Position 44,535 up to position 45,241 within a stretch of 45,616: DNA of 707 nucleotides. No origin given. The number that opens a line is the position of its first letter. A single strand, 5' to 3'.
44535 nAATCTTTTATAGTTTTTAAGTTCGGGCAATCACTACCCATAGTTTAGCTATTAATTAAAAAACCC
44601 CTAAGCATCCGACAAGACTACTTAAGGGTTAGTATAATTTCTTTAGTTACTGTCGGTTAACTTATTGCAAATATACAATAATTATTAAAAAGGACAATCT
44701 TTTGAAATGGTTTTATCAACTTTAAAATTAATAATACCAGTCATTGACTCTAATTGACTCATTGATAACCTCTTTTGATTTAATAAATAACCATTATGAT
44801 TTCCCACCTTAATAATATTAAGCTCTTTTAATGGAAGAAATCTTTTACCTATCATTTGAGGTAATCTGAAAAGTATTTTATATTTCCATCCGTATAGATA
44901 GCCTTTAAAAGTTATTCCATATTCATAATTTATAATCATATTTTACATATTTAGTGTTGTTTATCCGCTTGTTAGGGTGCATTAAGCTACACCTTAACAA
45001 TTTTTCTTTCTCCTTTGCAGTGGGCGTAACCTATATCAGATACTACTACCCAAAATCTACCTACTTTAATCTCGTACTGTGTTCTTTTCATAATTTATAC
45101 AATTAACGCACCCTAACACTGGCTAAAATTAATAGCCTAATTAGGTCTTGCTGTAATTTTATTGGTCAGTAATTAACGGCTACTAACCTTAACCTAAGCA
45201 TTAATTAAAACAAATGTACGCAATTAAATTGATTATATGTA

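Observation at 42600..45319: A moron-like accessory island lies between the scaffold-like gene and the major capsid gene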

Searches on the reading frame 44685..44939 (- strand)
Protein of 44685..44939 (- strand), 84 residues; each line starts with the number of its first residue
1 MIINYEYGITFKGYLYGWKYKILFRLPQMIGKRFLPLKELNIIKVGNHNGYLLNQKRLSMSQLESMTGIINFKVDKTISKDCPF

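Call 6: search_protein_families(library=phrogs, proteins=[window:44685-44939:-], max_evalue=0.1)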
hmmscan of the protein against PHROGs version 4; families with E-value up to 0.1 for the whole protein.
window:44685-44939:- (84 aa): 0 families

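Call 16: search_protein_families(library=pfam, proteins=[window:44685-44939:-], max_evalue=1)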
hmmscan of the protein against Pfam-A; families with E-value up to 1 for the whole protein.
window:44685-44939:- (84 aa): 1 family
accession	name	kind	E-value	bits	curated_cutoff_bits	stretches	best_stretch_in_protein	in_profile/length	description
PF20833.2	RNase_E_G_Thio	-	0.092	13.3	26.8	1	50-69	47-66/86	RNase E/G, Thioredoxin-like domain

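Call 17: search_protein_families(library=padloc, proteins=[window:44685-44939:-], max_evalue=1)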
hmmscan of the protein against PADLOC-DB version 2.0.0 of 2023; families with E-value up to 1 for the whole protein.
window:44685-44939:- (84 aa): 0 families

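Call 48: search_solved_structures(query=A3, max_evalue=1)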
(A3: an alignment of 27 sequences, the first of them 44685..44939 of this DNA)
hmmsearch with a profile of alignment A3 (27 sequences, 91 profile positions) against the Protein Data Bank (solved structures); distinct sequences matched with E-value up to 1: 2.
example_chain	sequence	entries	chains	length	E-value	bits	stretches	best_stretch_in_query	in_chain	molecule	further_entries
8qae_A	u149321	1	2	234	0.045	17.1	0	31-82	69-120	sc-apCC-6-SLLA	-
3p5p_A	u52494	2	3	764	0.071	16.4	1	21-47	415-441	Taxadiene synthase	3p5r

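Call 86: predict_structure(alignment_id=A3)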
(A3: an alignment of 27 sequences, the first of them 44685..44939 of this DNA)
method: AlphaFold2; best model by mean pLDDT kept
length: 84 residues; sequences in the alignment: 27
mean_pLDDT: 94.3   pTM: 0.80
mean pLDDT of the five models: 94.3, 93.4, 93.4, 91.9, 91.2
residues with pLDDT >= 90: 72; 70-90: 12; 50-70: 0; < 50: 0
segments of 3 or more residues with pLDDT < 50: none
pLDDT, mean of each block of 10 residues (from residue 1): 95 97 96 96 97 97 97 87 79
secondary structure, 60 per line:
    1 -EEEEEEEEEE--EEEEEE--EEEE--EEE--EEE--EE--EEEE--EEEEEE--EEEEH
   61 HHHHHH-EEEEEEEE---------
elements in order: E2-11 E14-19 E22-25 E28-30 E33-35 E42-45 E48-53 E56-59 H60-66 E68-75

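Call 89: fold_search(model_id=the predicted structure, library=pdb)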
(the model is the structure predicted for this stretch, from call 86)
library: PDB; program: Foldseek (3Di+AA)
matches with E <= 10: 102; with E <= 0.001: 0
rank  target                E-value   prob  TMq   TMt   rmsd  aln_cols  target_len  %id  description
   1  1tue_G                1.1e+00  0.12  0.27  0.14  12.1        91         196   10  The X-ray Structure of the Papillomavirus Helicase in Complex with its Molecular Matchmaker E2 (released 2004-08-24)
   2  9i5t_13               1.5e+00  0.06  0.17  0.09  10.9        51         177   16  50S subunit of P. gingivalis ribosome with Lefamulin (released 2025-08-20)
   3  7t1u_A                1.7e+00  0.23  0.31  0.26   3.9        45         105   20  Crystal structure of a superbinder Src SH2 domain (sSrcF) in complex with a high affinity phosphopeptide (released 2022-08-24)
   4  1tue_E                1.9e+00  0.08  0.26  0.13  11.6        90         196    9  The X-ray Structure of the Papillomavirus Helicase in Complex with its Molecular Matchmaker E2 (released 2004-08-24)
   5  9tvu_F                2.0e+00  0.06  0.16  0.10  11.9        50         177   18  Structure of the Chlamydomonas reinhardtii chlororibosome (released 2026-02-18)
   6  1skj                  2.3e+00  0.12  0.28  0.24   8.8        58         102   21  COCRYSTAL STRUCTURE OF UREA-SUBSTITUTED PHOSPHOPEPTIDE COMPLEX (released 1998-02-25)
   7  6z1p_Ag               2.3e+00  0.05  0.17  0.10  11.3        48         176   17  Structure of the mitochondrial ribosome from Tetrahymena thermophila (released 2020-06-24)
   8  1tue_L                2.4e+00  0.11  0.28  0.15  10.1        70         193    8  The X-ray Structure of the Papillomavirus Helicase in Complex with its Molecular Matchmaker E2 (released 2004-08-24)
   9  1tue_B                2.4e+00  0.07  0.26  0.14  10.8        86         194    8  The X-ray Structure of the Papillomavirus Helicase in Complex with its Molecular Matchmaker E2 (released 2004-08-24)
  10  8vcg                  2.5e+00  0.11  0.27  0.23   8.6        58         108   21  Mutant Src SH2 domain in complex with phosphotyrosine (released 2025-01-29)
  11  2h7d_MODEL_1_A        2.5e+00  0.06  0.25  0.22   7.7        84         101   14  Solution structure of the talin F3 domain in complex with a chimeric beta3 integrin-PIP kinase peptide (released 2007-01-30)
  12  7t1u_B                2.7e+00  0.18  0.31  0.26   3.9        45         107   20  Crystal structure of a superbinder Src SH2 domain (sSrcF) in complex with a high affinity phosphopeptide (released 2022-08-24)
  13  1b3q_B                2.8e+00  0.06  0.23  0.07  12.7        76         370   13  CRYSTAL STRUCTURE OF CHEA-289, A SIGNAL TRANSDUCING HISTIDINE KINASE (released 1999-12-15)
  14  7jil_F                2.8e+00  0.04  0.17  0.11  10.7        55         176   14  70S ribosome Flavobacterium johnsoniae (released 2020-12-02)
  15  2el8_MODEL_1_A        3.0e+00  0.15  0.30  0.23   3.8        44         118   11  Solution structure of the human STAP2 SH2 domain (released 2007-10-02)
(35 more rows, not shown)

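Call 109: search_protein_families(library=ncbifam, proteins=[window:44685-44939:-], max_evalue=0.1)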
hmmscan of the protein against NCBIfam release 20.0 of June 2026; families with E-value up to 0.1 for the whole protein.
window:44685-44939:- (84 aa): 0 families

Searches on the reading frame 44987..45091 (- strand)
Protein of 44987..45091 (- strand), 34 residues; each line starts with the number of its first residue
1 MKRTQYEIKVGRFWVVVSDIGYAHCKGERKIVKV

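Call 6: search_protein_families(library=phrogs, proteins=[window:44987-45091:-], max_evalue=0.1)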
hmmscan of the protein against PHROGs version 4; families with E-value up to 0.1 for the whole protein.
window:44987-45091:- (34 aa): 1 family
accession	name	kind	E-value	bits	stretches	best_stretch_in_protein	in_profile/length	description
phrog_20152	-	unknown function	0.024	15.6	1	6-34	55-83/131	-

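Call 16: search_protein_families(library=pfam, proteins=[window:44987-45091:-], max_evalue=1)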
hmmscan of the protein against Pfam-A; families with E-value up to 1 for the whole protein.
window:44987-45091:- (34 aa): 0 families

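Call 17: search_protein_families(library=padloc, proteins=[window:44987-45091:-], max_evalue=1)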
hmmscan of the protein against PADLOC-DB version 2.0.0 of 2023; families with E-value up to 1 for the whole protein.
window:44987-45091:- (34 aa): 0 families

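Call 109: search_protein_families(library=ncbifam, proteins=[window:44987-45091:-], max_evalue=0.1)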
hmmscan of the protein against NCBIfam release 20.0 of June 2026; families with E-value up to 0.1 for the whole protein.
window:44987-45091:- (34 aa): 0 families
